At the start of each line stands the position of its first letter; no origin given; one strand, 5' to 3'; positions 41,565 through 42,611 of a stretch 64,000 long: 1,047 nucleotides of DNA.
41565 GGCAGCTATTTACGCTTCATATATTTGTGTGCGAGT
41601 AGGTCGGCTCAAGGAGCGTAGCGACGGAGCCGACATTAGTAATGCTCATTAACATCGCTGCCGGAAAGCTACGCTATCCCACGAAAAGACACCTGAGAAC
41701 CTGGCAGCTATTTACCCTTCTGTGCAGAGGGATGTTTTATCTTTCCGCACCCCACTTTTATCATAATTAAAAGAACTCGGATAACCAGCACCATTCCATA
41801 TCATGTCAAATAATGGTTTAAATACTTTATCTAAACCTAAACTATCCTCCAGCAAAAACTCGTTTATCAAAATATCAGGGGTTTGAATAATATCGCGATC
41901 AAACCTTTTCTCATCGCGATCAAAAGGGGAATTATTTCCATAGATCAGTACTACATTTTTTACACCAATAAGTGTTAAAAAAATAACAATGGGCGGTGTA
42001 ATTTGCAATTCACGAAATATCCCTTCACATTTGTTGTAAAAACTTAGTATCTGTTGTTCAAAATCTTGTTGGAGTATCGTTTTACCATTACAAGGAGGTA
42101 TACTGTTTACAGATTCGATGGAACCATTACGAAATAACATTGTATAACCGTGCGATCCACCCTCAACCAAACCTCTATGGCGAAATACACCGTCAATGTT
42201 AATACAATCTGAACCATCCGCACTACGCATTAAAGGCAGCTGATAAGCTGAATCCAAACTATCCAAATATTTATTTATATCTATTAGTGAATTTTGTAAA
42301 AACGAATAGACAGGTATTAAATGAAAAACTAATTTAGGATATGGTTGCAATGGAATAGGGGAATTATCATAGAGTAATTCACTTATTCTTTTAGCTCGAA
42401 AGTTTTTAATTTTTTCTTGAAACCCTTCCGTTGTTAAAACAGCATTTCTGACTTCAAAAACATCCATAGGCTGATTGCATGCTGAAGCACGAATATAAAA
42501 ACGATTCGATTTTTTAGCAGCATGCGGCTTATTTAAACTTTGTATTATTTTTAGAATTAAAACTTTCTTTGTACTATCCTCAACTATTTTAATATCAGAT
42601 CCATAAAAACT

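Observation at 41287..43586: Accessory island in the slot where rseP is expected (dxr | island | bamA), bounded by ~300-bp inverted composite repeats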

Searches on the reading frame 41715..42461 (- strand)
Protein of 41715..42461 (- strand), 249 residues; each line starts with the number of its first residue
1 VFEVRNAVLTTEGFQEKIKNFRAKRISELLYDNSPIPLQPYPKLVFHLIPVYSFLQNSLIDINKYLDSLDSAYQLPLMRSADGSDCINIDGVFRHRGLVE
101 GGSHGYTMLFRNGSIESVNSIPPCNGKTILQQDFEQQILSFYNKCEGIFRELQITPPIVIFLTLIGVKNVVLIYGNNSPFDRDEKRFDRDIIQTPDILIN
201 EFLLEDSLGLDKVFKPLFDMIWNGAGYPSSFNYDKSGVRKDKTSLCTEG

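Call 91: search_protein_representatives(protein=window:41715-42461:-)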
Query: 249 residues. Proteins with E-value up to 0.001 (for the whole library): 3829; up to 1e-10: 2100; up to 1e-30: 8. The best 150 are listed.
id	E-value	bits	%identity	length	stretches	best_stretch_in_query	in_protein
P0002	6.0e-165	562.7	100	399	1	1-249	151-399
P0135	2.1e-33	131.8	35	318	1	2-240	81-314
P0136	1.8e-32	128.8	35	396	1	3-240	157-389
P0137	1.9e-32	128.7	36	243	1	2-237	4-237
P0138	2.7e-32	128.2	36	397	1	2-237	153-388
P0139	2.2e-31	125.2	35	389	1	3-236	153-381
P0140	2.8e-31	124.9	33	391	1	2-242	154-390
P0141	6.1e-31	123.8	32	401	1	2-237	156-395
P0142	1.3e-30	122.7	38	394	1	3-237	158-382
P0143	2.9e-30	121.5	38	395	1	3-239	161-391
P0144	3.7e-30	121.2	35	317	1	3-240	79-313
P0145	3.7e-30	121.2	32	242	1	2-237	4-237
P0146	4.2e-30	121.0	31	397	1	2-237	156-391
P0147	4.4e-30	121.0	36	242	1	3-237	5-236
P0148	4.5e-30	120.9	34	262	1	3-239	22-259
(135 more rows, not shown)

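Call 92: predict_structure(alignment_id=A3)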
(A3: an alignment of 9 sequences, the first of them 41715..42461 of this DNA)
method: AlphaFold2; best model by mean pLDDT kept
length: 249 residues; sequences in the alignment: 9
mean_pLDDT: 78.1   pTM: 0.81
mean pLDDT of the five models: 78.1, 77.4, 77.2, 74.4, 73.2
residues with pLDDT >= 90: 68; 70-90: 117; 50-70: 43; < 50: 21
segments of 3 or more residues with pLDDT < 50: 2-10, 242-249
pLDDT, mean of each block of 10 residues (from residue 1): 44 78 93 90 94 75 70 66 71 83 90 92 75 82 89 89 93 67 83 91 69 88 86 55 37
secondary structure, 60 per line:
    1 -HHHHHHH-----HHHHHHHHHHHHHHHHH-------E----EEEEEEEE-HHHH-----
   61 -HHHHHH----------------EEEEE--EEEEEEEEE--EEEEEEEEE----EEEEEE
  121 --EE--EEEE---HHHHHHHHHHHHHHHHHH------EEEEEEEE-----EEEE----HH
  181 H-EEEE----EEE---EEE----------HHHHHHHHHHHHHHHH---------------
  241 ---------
elements in order: H2-8 H14-30 E43-50 H52-55 H62-67 E84-88 E91-99 E102-110 E115-120 E127-130 H134-151 E158-165 E171-174 E183-186 E191-193 E197-199 H210-225

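Call 97: fold_search(model_id=the predicted structure, library=pdb)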
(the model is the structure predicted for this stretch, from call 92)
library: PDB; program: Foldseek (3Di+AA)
matches with E <= 10: 340; with E <= 0.001: 0
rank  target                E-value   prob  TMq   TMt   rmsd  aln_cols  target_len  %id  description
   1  1ais_A                2.9e-02  0.69  0.26  0.34  12.7       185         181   10  TATA-BINDING PROTEIN/TRANSCRIPTION FACTOR (II)B/TATA-BOX COMPLEX FROM PYROCOCCUS WOESEI (released 1997-07-07)
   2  1vok_B                4.8e-02  0.57  0.23  0.29  10.5       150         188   11  ARABIDOPSIS THALIANA TBP (DIMER) (released 1996-11-08)
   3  1vok_A                6.9e-02  0.47  0.23  0.29  10.7       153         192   11  ARABIDOPSIS THALIANA TBP (DIMER) (released 1996-11-08)
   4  4rod_B                7.8e-02  0.54  0.24  0.31   9.3       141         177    8  Human TFIIB-related factor 2 (Brf2) and TBP bound to TRNAU1 promoter (released 2015-12-30)
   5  1qn5_B                7.8e-02  0.41  0.22  0.28  10.9       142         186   10  Crystal structure of the G(-26) Adenovirus major late promoter TATA box variant bound to wild-type TBP (Arabidopsis th (released 2000-02-07)
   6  1qna_A                8.8e-02  0.60  0.23  0.30   8.8       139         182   10  Crystal structure of the T(-30) Adenovirus major late promoter TATA box variant bound to wild-type TBP (Arabidopsis th (released 2000-02-07)
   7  1qne_B                8.8e-02  0.47  0.23  0.29   8.3       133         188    9  Crystal structure of the Adenovirus major late promoter TATA box bound to wild-type TBP (Arabidopsis thaliana TBP isof (released 2000-02-07)
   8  1vol_B                9.9e-02  0.23  0.24  0.31  15.6       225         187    9  TFIIB (HUMAN CORE DOMAIN)/TBP (A.THALIANA)/TATA ELEMENT TERNARY COMPLEX (released 1996-11-08)
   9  1qn3_A                1.1e-01  0.57  0.23  0.30   7.6       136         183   11  Crystal structure of the C(-25) Adenovirus major late promoter TATA box variant bound to wild-type TBP (Arabidopsis th (released 2000-02-06)
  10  1cdw_A                1.1e-01  0.41  0.22  0.29  10.4       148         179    9  HUMAN TBP CORE DOMAIN COMPLEXED WITH DNA (released 1996-12-23)
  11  4roc_B                1.2e-01  0.38  0.23  0.30   8.3       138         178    6  Human TFIIB-related factor 2 (Brf2) and TBP bound to U6#2 promoter (released 2015-12-30)
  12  3oc3_C                1.3e-01  0.54  0.24  0.32   9.3       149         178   11  Crystal structure of the Mot1 N-terminal domain in complex with TBP (released 2011-07-13)
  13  3oci_A                1.3e-01  0.33  0.22  0.29   9.1       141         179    9  Crystal structure of TBP (TATA box binding protein) (released 2011-07-13)
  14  9k3b_U                1.3e-01  0.21  0.24  0.31  14.9       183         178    8  Human RNA Polymerase III de novo transcribing complex 10 overall (TC10-overall) (released 2025-04-16)
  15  1ab8_A                1.3e-01  0.16  0.22  0.28  12.5       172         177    8  RAT TYPE II ADENYLYL CYCLASE C2 DOMAIN/FORSKOLIN COMPLEX (released 1997-05-15)
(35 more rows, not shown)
